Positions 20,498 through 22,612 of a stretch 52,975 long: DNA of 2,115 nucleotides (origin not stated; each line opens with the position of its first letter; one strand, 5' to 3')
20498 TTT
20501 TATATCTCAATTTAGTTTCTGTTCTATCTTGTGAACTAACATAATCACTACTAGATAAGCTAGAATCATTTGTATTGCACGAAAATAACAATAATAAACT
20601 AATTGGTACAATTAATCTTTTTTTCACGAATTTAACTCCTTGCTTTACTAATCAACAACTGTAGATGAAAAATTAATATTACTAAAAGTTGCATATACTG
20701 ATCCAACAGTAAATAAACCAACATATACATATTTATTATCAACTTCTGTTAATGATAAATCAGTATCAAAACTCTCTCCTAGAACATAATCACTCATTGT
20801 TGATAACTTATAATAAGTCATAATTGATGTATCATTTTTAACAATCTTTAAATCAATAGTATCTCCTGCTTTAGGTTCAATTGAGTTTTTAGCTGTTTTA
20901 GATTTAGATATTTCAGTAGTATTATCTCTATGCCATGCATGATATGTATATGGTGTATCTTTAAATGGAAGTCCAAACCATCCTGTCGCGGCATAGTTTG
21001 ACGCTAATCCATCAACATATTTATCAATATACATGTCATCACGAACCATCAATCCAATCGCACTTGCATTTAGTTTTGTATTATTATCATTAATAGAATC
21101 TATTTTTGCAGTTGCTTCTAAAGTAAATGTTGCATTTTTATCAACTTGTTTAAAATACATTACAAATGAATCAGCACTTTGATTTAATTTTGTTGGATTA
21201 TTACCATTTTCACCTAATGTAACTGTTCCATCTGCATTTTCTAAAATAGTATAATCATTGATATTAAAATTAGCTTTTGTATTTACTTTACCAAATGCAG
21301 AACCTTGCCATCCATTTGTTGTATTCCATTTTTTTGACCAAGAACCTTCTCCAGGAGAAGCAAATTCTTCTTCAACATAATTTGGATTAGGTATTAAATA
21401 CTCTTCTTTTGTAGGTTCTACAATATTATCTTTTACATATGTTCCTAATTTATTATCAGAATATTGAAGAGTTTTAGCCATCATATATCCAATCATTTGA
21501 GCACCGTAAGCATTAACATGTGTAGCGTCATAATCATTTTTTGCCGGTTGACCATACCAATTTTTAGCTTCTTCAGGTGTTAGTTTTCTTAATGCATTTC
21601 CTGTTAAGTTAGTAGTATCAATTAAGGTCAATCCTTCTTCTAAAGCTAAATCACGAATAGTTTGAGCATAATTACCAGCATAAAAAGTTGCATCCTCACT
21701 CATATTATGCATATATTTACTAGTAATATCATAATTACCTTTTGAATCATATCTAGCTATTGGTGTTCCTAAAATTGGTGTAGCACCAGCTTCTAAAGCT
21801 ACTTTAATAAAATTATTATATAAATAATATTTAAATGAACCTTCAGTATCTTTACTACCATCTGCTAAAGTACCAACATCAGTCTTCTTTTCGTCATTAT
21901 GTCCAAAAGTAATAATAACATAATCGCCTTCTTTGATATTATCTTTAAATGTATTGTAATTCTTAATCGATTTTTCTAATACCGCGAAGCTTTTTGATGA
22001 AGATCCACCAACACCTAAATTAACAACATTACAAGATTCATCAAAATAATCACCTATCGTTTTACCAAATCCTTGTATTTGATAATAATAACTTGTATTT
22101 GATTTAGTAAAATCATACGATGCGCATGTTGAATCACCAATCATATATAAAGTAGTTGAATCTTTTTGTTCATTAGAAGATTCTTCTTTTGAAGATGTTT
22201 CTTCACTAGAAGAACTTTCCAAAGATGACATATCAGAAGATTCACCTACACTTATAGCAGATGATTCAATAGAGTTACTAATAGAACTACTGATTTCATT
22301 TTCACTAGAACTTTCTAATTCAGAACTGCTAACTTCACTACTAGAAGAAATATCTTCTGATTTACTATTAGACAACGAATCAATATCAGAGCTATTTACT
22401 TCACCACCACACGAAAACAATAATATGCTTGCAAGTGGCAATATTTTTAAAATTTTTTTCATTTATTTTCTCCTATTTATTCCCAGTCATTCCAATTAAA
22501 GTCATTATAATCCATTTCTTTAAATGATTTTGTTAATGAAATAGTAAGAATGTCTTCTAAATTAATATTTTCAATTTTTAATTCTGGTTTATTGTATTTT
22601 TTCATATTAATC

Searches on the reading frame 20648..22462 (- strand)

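Call 57: search_protein_families(library=pfam, proteins=[window:20648-22462:-], max_evalue=0.000001)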
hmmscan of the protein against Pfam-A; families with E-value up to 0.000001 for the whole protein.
window:20648-22462:- (604 aa): 2 families
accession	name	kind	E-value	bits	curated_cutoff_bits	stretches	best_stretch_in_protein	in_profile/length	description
PF00657.28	Lipase_GDSL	-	9.8e-10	39.4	23.6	1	106-324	2-204/208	GDSL-like Lipase/Acylhydrolase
PF13472.12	Lipase_GDSL_2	-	9.3e-09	36.5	32.9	1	108-322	2-177/178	GDSL-like Lipase/Acylhydrolase family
